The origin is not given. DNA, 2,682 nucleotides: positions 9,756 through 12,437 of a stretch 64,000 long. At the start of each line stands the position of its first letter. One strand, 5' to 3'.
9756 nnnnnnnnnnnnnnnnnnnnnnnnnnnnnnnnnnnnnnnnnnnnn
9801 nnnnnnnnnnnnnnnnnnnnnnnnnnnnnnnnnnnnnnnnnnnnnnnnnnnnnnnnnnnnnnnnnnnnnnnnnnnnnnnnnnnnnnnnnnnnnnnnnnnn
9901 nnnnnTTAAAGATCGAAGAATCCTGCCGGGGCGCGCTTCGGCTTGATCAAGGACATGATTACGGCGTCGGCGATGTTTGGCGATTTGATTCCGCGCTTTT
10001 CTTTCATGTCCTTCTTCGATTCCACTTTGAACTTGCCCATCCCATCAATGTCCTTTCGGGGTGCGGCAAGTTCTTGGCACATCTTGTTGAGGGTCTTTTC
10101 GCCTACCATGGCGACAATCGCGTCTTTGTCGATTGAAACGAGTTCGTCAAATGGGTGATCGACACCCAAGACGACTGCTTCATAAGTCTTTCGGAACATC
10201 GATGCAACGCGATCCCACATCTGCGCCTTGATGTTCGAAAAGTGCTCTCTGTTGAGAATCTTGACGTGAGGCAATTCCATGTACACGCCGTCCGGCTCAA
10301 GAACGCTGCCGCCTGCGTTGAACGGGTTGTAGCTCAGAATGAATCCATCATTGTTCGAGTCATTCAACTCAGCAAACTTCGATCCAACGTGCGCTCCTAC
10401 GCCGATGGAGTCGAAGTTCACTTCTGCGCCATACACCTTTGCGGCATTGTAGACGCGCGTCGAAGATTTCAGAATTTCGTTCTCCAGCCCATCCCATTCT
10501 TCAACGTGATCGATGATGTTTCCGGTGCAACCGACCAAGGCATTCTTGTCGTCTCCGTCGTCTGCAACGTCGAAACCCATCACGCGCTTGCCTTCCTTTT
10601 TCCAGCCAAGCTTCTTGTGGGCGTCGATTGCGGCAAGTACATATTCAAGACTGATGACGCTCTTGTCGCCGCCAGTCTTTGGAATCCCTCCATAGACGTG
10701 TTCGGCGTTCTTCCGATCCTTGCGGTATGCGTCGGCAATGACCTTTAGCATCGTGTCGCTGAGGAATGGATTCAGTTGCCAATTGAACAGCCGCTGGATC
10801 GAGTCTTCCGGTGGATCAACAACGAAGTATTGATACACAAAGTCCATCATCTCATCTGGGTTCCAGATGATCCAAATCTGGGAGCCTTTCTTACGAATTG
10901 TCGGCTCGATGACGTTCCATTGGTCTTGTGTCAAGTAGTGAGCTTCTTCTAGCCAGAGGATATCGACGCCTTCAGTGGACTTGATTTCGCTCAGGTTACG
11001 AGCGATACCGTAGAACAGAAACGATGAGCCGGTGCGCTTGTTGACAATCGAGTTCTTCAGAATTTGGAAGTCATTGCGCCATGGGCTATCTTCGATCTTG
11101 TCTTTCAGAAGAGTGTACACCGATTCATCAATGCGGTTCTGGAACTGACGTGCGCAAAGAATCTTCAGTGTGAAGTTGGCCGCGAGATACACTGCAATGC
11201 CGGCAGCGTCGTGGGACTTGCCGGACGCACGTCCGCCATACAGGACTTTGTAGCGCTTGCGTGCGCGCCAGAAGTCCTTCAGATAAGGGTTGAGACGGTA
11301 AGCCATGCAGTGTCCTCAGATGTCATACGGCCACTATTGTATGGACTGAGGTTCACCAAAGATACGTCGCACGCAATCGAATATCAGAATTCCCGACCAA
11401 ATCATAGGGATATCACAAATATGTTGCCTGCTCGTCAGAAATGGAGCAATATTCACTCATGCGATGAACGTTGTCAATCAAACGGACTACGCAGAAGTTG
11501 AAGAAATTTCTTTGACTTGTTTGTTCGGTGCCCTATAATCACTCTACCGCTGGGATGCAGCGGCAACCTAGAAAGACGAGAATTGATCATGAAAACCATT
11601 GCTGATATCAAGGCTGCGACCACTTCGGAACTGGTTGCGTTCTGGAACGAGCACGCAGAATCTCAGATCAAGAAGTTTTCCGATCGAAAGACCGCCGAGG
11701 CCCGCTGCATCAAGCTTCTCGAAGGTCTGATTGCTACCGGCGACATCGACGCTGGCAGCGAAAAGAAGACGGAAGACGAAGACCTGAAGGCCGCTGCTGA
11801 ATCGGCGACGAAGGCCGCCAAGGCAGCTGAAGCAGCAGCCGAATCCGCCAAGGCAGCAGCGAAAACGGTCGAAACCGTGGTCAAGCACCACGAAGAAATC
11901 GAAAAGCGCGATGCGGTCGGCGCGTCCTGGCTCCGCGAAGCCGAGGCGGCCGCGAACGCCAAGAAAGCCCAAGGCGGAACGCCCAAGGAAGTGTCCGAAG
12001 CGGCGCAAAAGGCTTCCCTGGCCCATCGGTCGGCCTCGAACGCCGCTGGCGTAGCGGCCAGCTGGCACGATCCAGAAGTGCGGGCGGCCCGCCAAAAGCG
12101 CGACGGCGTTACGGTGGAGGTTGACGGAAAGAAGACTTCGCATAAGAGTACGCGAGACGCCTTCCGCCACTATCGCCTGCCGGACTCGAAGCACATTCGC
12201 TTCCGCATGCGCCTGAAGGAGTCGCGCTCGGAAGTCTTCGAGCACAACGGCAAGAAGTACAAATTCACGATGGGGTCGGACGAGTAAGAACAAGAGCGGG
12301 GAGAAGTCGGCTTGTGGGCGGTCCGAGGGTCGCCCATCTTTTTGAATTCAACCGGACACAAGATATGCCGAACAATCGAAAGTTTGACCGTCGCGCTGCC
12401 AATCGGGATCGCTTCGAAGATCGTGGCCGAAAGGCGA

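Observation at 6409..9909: Opposite-strand cargo island inserted between the large terminase and the portal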

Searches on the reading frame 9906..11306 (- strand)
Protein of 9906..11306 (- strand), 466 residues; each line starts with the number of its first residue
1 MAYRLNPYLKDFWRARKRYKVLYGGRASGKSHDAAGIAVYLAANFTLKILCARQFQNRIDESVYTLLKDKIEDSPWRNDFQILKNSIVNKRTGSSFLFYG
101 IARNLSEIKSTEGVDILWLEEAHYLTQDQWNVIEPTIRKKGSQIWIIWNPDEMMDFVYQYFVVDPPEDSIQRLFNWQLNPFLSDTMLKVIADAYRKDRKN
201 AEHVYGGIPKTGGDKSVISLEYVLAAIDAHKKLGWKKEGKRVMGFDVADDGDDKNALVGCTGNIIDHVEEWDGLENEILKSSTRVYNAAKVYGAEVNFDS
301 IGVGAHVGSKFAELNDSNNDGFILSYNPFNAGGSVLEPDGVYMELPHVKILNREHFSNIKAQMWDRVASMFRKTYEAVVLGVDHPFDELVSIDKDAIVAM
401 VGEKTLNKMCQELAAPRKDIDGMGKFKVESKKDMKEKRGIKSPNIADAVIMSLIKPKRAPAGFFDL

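Call 4: search_protein_families(library=pfam, proteins=[window:9906-11306:-], max_evalue=0.01)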
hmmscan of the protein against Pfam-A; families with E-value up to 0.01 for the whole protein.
window:9906-11306:- (466 aa): 1 family
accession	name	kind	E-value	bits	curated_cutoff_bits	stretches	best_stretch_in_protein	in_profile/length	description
PF04466.19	Terminase_3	-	1.1e-32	113.6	23.2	1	17-207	2-200/201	Phage terminase large subunit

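Call 6: search_protein_families(library=phrogs, proteins=[window:9906-11306:-], max_evalue=0.01)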
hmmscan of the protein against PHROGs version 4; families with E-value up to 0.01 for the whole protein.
window:9906-11306:- (466 aa): 4 families
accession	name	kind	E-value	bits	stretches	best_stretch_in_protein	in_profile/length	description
phrog_3717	-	head and packaging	2.1e-69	235.1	1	3-236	9-253/277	terminase large subunit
phrog_2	-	head and packaging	1.4e-48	167.3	1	4-456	265-592/807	terminase large subunit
phrog_8711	-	head and packaging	1.1e-09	39.3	1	3-72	11-81/89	terminase large subunit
phrog_18907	-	head and packaging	0.0089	15.8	0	351-416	248-312/378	virion structural protein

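Call 22: find_related_loci(query=window:9906-11306:-, collection=viral_contigs, flank=10000)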
Query window:9906-11306:- (466 aa) in viral_contigs; peptide patterns used: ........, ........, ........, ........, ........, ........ (x = any residue, [..] = any of these).
228 stretches matched a pattern; 216 encode a relative of the query (tblastn E <= 1e-3); the best 80 are kept; 80 distinct loci.
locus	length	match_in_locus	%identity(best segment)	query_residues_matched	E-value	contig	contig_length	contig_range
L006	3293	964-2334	65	3-466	0e+0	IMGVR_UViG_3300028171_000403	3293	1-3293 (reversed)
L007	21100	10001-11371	65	3-466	0e+0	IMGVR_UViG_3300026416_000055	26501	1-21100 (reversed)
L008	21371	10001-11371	65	3-466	0e+0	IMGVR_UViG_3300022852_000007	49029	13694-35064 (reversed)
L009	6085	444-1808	65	3-464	0e+0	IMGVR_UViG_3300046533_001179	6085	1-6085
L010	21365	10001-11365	65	3-464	0e+0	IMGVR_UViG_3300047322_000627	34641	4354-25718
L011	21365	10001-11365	65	3-460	0e+0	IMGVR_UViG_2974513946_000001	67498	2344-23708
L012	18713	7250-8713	61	3-464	0e+0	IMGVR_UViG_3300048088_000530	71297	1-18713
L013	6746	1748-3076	47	5-460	4e-127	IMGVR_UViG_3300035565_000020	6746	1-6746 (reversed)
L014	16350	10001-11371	65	3-466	0e+0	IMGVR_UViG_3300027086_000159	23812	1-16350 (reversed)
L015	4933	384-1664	47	5-451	3e-124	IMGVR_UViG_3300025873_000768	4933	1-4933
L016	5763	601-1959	46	3-453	5e-122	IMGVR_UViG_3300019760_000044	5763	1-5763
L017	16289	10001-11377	40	5-460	1e-104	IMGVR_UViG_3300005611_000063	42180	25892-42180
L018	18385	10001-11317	41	2-452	1e-103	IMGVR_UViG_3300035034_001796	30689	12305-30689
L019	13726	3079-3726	26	189-453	3e-10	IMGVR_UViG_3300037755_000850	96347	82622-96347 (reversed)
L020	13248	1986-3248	21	11-453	6e-9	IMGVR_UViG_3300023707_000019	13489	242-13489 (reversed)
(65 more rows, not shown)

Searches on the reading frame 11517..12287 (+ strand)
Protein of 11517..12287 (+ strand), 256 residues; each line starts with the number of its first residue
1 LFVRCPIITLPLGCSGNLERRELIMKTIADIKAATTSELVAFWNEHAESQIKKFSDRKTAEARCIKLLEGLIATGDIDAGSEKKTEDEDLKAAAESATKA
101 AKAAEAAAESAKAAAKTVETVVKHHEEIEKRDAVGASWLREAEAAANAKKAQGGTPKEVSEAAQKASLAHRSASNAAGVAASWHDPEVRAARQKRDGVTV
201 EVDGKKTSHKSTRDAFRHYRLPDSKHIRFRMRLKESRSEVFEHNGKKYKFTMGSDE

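Call 28: search_protein_families(library=pfam, proteins=[window:11517-12287:+], max_evalue=5)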
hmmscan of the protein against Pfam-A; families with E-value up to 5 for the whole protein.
window:11517-12287:+ (256 aa): 2 families
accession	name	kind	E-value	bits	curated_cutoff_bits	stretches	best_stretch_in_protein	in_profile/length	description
PF23931.1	Terminase_6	-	0.13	13.2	27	1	91-166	3-76/96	Terminase small subunit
PF22584.1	CFAP143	-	0.27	11.4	27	1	87-191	8-115/437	Cilia- and flagella-associated protein 143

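Call 32: search_protein_families(library=phrogs, proteins=[window:11589-12287:+], max_evalue=0.001)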
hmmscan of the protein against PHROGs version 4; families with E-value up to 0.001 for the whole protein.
window:11589-12287:+ (232 aa): 1 family
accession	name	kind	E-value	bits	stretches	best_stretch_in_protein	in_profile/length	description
phrog_4730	-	unknown function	1.8e-39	136.7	1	1-227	5-198/204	-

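Call 71: search_solved_structures(query=window:11589-12287:+, max_evalue=0.1)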
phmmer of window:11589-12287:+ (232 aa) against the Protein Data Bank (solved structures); distinct sequences matched with E-value up to 0.1: 0.

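Call 75: search_protein_families(library=ncbifam, proteins=[window:11589-12287:+], max_evalue=0.01)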
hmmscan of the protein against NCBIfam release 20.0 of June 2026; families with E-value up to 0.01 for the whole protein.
window:11589-12287:+ (232 aa): 0 families

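Call 114: search_protein_families(library=padloc, proteins=[window:11589-12287:+], max_evalue=0.01)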
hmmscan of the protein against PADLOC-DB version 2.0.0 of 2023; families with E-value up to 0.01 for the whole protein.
window:11589-12287:+ (232 aa): 1 family
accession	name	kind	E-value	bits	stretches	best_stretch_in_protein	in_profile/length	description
PDLC03504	REase_II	-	0.0051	13.7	1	20-123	253-358/540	Type II restriction enzyme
